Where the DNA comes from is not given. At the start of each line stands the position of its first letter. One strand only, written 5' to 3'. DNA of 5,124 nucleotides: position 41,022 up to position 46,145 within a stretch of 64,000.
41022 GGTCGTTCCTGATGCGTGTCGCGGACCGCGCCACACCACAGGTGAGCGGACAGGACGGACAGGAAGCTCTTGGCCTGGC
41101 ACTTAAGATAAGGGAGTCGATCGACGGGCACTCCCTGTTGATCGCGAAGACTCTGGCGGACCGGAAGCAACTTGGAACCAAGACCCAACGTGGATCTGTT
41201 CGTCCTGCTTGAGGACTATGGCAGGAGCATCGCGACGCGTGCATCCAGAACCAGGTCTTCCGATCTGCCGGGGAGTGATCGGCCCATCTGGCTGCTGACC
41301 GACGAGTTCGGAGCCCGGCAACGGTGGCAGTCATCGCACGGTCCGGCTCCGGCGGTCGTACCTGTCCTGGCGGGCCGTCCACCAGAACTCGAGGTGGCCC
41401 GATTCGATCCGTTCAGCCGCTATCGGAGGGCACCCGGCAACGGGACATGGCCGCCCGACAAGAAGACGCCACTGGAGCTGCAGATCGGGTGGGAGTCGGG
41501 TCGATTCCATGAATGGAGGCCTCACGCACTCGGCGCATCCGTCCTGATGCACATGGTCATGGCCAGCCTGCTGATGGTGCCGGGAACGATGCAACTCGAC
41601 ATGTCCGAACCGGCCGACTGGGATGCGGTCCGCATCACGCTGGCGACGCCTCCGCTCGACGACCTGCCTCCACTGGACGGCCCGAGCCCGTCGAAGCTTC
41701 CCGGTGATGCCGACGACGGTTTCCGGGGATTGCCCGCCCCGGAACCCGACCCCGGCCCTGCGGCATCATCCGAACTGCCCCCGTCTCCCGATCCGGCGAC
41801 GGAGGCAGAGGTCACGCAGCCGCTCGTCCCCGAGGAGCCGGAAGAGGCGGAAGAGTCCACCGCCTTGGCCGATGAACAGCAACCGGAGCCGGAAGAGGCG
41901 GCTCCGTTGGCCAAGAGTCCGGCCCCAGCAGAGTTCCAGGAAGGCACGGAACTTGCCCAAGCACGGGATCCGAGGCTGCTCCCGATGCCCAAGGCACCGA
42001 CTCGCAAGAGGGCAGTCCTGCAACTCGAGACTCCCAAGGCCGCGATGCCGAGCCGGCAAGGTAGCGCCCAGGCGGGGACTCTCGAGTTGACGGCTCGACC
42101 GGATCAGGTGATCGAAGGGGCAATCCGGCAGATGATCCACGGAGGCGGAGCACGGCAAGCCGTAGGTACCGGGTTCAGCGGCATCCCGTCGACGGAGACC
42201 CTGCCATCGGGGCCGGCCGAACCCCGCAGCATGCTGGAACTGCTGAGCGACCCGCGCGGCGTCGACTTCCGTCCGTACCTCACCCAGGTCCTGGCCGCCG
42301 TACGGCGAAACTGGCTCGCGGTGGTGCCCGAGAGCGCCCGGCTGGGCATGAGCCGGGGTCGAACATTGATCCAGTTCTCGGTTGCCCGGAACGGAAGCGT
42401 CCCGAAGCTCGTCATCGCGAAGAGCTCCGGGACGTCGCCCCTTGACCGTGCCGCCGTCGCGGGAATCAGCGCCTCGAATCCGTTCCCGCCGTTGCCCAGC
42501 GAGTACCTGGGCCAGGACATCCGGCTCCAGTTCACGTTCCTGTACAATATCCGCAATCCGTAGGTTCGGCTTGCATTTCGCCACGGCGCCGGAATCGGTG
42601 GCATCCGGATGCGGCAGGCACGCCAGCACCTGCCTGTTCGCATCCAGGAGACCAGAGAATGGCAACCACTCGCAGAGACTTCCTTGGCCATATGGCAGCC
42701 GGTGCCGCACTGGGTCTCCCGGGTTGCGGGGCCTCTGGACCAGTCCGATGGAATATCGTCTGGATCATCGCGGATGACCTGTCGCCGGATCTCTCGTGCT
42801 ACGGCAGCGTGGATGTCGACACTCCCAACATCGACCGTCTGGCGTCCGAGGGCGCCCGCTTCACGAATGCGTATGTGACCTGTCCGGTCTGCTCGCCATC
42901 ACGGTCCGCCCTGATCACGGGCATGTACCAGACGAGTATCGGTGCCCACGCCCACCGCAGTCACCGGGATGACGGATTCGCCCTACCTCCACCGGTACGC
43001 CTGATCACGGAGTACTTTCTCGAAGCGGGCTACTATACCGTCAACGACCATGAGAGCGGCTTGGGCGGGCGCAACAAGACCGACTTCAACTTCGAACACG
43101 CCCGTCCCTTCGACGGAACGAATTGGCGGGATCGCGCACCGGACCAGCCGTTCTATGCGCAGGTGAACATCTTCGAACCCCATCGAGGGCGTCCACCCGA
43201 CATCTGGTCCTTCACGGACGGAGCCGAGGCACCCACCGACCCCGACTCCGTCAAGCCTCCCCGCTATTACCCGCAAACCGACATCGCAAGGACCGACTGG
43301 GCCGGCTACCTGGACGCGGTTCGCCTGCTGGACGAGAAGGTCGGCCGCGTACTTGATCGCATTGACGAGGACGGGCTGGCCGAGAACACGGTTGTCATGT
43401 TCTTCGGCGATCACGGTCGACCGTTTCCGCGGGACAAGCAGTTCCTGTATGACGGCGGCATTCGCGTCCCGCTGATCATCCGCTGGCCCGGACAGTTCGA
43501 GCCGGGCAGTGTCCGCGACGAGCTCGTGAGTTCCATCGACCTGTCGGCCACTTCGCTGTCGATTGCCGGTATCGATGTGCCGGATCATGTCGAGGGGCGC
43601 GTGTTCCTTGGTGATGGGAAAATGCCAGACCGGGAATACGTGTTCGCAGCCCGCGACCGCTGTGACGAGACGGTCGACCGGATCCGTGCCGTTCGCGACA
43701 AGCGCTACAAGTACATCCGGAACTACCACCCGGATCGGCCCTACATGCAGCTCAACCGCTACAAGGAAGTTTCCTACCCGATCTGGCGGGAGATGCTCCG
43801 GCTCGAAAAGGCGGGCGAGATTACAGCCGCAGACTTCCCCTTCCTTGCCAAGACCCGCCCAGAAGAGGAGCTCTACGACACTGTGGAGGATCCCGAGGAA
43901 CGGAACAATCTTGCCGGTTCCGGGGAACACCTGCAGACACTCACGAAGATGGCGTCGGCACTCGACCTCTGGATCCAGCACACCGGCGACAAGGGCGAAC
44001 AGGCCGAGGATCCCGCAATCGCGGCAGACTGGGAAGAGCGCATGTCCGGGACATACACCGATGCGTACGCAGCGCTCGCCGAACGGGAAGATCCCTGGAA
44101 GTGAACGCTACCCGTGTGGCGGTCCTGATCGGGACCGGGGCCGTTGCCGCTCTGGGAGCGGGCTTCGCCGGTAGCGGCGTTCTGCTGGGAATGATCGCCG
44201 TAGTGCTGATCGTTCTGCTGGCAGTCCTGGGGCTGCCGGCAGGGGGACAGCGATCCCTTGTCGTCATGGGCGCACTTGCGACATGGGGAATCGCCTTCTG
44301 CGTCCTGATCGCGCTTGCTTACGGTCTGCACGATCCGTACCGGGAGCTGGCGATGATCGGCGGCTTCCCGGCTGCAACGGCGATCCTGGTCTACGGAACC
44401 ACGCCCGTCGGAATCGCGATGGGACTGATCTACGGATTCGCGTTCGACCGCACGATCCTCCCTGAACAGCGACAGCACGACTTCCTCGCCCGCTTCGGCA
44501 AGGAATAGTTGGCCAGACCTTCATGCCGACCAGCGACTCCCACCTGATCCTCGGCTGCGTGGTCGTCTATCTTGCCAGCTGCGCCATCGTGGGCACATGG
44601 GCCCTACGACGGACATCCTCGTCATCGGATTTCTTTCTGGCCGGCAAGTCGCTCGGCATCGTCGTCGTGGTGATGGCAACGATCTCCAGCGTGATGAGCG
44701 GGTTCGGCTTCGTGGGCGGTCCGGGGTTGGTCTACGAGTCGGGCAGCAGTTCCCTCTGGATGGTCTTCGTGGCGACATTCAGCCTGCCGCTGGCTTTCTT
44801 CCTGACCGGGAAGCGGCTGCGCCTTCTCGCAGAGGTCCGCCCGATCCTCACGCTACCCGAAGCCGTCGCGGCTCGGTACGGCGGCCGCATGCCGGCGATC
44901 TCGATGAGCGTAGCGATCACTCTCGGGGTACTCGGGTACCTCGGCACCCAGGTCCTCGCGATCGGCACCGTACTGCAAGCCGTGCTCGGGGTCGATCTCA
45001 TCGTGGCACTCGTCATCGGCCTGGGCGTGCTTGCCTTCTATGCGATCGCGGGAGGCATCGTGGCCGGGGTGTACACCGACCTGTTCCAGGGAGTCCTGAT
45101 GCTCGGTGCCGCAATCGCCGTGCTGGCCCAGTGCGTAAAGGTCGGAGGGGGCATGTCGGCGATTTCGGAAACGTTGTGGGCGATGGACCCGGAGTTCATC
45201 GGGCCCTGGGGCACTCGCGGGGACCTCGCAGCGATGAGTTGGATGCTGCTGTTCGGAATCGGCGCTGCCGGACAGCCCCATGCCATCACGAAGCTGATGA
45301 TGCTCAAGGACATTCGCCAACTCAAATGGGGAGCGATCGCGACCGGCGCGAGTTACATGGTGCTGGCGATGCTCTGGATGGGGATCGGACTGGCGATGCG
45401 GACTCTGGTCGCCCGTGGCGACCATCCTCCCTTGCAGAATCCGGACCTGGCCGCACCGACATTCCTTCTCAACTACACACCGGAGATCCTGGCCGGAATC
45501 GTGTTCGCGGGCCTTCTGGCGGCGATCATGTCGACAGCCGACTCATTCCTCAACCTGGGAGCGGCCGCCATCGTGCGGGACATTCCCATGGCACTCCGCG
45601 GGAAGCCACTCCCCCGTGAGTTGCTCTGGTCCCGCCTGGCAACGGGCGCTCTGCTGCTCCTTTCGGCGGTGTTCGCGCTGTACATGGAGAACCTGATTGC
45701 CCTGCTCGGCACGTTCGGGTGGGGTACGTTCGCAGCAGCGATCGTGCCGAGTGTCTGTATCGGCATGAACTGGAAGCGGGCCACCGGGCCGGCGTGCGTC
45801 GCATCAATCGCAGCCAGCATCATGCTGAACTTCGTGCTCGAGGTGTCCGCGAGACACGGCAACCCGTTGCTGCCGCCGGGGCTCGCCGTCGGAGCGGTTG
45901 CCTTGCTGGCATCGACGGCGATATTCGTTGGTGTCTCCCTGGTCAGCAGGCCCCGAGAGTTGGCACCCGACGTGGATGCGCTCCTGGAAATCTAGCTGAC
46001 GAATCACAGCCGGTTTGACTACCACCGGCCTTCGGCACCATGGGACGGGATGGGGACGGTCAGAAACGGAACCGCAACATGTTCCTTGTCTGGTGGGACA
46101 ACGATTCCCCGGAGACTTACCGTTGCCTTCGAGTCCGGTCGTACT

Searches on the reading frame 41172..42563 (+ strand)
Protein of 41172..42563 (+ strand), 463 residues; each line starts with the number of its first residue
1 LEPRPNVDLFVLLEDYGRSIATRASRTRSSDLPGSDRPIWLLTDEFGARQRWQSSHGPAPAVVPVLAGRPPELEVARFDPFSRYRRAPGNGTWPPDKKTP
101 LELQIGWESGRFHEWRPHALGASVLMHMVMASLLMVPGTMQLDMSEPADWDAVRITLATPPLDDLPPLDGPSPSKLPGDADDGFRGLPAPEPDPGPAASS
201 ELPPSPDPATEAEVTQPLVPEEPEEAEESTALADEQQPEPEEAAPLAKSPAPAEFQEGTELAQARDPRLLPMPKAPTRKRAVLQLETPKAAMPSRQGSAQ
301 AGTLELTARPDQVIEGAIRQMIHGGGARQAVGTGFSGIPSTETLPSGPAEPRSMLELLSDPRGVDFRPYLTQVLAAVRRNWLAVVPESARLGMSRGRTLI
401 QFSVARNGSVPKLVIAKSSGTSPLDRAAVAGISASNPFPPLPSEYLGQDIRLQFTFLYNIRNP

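Call 87: search_protein_families(library=pfam, proteins=[window:41172-42563:+], max_evalue=0.00001)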
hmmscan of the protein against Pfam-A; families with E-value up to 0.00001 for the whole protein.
window:41172-42563:+ (463 aa): 2 families
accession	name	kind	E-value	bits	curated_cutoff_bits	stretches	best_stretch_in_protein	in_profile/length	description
PF13103.11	TonB_2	-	1.3e-09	38.4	22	1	367-456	2-85/85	TonB C terminal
PF03544.19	TonB_C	-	9.5e-08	32.8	24.6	1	386-459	6-78/79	Gram-negative bacterial TonB protein C-terminal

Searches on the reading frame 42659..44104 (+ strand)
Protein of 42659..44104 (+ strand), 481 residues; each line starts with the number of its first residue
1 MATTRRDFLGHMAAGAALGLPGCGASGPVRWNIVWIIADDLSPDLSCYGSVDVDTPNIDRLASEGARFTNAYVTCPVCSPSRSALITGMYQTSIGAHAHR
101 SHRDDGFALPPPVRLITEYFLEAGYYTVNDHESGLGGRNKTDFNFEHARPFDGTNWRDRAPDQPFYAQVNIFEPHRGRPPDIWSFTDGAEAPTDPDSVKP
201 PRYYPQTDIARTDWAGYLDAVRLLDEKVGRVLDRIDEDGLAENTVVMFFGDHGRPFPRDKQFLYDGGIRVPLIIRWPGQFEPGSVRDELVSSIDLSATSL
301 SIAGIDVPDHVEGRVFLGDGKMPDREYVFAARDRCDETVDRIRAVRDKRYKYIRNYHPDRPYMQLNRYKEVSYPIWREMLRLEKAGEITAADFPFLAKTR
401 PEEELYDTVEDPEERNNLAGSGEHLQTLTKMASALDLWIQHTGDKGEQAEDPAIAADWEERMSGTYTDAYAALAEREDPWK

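Call 87: search_protein_families(library=pfam, proteins=[window:42659-44104:+], max_evalue=0.00001)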
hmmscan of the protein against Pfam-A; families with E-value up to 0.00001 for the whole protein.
window:42659-44104:+ (481 aa): 3 families
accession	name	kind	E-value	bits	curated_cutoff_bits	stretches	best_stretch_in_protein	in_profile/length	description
PF00884.28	Sulfatase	-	3.5e-42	145.2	25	1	32-305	2-301/301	Sulfatase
PF16347.10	SGSH_C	-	2.6e-21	76.8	29.3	1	259-357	7-111/154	N-sulphoglucosamine sulphohydrolase, C-terminal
PF01663.27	Phosphodiest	-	2.9e-08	34.1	23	0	217-253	184-220/342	Type I phosphodiesterase / nucleotide pyrophosphatase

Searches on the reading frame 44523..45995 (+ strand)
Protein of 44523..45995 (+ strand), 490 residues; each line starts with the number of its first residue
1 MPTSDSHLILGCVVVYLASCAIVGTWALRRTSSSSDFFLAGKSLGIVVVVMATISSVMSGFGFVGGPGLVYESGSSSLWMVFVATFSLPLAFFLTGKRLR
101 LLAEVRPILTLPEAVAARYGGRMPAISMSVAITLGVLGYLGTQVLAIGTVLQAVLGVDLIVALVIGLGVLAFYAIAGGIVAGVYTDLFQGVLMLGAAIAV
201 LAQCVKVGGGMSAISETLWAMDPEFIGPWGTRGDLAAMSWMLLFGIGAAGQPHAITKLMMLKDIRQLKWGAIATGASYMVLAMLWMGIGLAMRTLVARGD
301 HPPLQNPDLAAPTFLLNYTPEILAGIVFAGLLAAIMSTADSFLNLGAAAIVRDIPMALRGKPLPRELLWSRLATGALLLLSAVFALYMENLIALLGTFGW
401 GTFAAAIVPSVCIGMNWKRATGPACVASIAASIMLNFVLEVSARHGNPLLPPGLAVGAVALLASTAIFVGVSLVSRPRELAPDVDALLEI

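Call 87: search_protein_families(library=pfam, proteins=[window:44523-45995:+], max_evalue=0.00001)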
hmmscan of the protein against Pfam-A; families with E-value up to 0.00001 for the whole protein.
window:44523-45995:+ (490 aa): 1 family
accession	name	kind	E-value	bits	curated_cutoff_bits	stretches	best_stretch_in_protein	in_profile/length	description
PF00474.23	SSF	-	9.1e-50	170.1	22.8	1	37-422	1-396/406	Sodium:solute symporter family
